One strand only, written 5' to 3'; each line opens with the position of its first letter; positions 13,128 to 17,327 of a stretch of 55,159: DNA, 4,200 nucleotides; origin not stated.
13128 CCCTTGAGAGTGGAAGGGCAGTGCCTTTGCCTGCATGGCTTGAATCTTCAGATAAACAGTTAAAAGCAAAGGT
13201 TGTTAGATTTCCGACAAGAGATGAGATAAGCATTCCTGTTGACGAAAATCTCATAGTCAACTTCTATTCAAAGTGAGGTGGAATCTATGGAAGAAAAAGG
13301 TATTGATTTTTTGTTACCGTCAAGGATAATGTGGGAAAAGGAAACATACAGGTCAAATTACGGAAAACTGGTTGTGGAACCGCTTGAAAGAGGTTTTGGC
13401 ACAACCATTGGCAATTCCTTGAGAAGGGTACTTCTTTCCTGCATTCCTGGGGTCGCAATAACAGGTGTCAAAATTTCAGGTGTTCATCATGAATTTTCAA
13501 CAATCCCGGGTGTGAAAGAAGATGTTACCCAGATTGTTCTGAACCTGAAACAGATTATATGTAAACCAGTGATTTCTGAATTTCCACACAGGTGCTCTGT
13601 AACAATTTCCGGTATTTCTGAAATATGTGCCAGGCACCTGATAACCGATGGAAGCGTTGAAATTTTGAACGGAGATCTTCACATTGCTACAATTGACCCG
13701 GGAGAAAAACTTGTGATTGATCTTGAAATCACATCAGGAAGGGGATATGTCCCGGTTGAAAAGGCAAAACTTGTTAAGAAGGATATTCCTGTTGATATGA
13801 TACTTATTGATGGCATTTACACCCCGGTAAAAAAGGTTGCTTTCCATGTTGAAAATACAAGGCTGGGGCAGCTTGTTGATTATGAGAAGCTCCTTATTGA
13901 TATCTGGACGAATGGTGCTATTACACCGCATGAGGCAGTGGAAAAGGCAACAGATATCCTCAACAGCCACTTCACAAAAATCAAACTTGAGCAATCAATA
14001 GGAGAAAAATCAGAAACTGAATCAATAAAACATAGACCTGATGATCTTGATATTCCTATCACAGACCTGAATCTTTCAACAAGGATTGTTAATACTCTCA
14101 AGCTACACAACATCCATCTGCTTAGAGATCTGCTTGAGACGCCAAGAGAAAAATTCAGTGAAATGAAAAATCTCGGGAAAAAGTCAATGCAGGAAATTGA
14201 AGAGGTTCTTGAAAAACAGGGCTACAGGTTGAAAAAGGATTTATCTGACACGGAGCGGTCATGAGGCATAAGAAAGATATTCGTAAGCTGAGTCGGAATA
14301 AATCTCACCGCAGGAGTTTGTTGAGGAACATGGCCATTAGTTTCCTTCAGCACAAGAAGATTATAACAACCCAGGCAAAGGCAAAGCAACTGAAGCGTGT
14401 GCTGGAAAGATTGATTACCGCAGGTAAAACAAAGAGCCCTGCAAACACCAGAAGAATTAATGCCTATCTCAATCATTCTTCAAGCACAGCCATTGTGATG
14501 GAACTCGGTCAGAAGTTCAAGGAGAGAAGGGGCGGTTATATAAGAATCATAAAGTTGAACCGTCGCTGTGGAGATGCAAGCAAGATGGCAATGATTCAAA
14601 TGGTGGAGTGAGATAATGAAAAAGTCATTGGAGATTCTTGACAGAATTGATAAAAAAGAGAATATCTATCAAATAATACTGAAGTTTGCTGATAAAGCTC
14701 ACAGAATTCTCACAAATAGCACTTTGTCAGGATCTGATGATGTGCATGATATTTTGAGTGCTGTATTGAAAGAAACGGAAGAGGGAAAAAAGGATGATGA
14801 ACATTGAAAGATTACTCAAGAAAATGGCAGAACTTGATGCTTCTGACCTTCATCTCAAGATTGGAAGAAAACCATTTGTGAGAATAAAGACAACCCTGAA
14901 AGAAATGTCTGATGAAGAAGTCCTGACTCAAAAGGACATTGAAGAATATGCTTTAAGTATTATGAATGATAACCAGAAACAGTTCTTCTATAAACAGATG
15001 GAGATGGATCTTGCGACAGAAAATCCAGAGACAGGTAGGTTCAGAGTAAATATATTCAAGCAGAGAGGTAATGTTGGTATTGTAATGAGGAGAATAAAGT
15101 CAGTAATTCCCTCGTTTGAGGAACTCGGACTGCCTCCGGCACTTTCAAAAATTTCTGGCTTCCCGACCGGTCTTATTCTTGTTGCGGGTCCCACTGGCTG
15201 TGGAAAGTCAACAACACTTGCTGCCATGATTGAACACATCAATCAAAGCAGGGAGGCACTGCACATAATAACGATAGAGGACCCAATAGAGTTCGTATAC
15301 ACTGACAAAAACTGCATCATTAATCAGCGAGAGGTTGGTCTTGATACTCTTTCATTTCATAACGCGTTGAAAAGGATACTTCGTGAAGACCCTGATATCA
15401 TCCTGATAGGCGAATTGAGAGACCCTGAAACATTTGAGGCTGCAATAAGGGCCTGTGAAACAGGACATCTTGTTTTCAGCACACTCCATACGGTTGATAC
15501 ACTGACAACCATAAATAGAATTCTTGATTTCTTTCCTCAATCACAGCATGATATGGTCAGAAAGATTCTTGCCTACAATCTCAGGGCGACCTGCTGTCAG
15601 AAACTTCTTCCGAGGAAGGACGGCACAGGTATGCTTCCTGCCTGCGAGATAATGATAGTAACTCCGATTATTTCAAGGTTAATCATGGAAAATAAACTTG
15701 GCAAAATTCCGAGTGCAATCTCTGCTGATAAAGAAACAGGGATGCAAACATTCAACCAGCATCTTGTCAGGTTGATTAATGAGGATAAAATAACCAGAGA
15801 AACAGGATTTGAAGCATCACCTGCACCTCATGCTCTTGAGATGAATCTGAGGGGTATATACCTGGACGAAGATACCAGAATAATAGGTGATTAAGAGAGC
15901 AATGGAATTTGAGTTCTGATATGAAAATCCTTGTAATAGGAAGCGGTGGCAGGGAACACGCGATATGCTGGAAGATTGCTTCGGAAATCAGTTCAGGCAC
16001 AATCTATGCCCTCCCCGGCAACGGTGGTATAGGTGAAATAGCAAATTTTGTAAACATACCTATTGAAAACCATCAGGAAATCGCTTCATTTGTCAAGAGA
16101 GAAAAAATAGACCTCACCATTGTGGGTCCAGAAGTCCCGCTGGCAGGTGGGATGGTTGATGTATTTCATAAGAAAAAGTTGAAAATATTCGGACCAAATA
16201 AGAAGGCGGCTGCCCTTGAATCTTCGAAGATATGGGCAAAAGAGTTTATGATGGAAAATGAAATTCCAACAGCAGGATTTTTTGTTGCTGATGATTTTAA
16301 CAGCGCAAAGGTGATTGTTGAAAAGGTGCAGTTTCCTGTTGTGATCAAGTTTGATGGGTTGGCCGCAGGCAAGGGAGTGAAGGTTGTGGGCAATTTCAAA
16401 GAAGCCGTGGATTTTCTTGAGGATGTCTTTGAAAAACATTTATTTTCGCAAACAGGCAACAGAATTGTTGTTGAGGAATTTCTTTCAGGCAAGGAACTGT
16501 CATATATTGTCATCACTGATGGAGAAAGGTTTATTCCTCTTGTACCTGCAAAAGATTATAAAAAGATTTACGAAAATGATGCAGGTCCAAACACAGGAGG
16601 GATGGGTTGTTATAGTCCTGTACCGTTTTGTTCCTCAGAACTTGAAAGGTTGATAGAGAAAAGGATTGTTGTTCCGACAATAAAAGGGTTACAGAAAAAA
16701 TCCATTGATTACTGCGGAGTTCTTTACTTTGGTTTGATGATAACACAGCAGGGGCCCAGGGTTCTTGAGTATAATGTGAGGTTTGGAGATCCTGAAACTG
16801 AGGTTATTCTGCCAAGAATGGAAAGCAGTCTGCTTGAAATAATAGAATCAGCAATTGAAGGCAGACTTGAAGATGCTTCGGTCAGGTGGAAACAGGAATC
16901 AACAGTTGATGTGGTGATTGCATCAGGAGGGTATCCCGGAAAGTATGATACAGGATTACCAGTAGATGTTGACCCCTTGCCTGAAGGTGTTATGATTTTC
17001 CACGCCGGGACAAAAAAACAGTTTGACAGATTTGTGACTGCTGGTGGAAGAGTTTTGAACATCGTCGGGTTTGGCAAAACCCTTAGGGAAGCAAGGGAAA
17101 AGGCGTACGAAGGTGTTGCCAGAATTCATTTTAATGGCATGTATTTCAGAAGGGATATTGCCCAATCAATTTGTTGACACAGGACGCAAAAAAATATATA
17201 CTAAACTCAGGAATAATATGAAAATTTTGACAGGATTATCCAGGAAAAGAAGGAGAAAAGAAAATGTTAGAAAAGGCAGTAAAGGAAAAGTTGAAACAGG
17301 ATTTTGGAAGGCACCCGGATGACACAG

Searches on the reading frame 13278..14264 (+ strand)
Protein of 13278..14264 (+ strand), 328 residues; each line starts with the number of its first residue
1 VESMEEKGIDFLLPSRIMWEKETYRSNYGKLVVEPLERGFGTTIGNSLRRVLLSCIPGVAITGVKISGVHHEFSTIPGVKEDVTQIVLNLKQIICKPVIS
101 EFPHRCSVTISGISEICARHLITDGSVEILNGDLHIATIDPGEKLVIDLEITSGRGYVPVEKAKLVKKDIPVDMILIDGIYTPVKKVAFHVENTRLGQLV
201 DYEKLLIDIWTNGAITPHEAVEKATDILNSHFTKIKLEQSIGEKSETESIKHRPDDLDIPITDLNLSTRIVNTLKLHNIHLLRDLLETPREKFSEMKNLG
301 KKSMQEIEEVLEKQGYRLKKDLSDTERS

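Call 8: search_protein_families(library=pfam, proteins=[window:13278-14264:+], max_evalue=0.001)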
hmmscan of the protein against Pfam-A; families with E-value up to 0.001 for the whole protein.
window:13278-14264:+ (328 aa): 3 families
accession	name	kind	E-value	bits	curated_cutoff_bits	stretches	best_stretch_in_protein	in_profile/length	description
PF01000.31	RNA_pol_A_bac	-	1.5e-27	96.6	33.9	1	64-182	1-119/119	RNA polymerase Rpb3/RpoA insert domain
PF01193.29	RNA_pol_L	-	1.8e-24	85.7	24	1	34-232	1-74/74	RNA polymerase Rpb3/Rpb11 dimerisation domain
PF03118.21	RNA_pol_A_CTD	-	9.7e-18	64.1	23.8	1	250-313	4-67/67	Bacterial RNA polymerase, alpha chain C terminal domain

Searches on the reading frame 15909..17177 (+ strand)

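Call 7: search_protein_families(library=pfam, proteins=[window:15909-17177:+], max_evalue=0.001)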
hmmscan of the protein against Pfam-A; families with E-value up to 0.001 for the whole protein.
window:15909-17177:+ (422 aa): 7 families
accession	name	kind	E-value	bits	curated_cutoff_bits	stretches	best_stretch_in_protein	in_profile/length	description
PF01071.24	GARS_A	-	5e-73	245.5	27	1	105-297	1-194/194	Phosphoribosylglycinamide synthetase, ATP-grasp (A) domain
PF02844.21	GARS_N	-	4.9e-35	120.7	29.5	1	5-104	1-100/100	Phosphoribosylglycinamide synthetase, N domain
PF02843.22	GARS_C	-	3.5e-30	104.6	34.8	1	333-419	2-91/92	Phosphoribosylglycinamide synthetase, C domain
PF02222.28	ATP-grasp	-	6.6e-07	29.6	27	1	113-221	2-109/179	ATP-grasp domain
PF02786.22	CPSase_L_D2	-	6e-06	26.4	19.8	1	109-206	4-104/211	Carbamoyl-phosphate synthase L chain, ATP binding domain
PF02655.19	ATP-grasp_3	-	2.7e-05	24.7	23.2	1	138-292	28-157/160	ATP-grasp domain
PF07478.18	Dala_Dala_lig_C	-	0.0003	20.8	24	1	132-206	27-95/204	D-ala D-ala ligase C-terminus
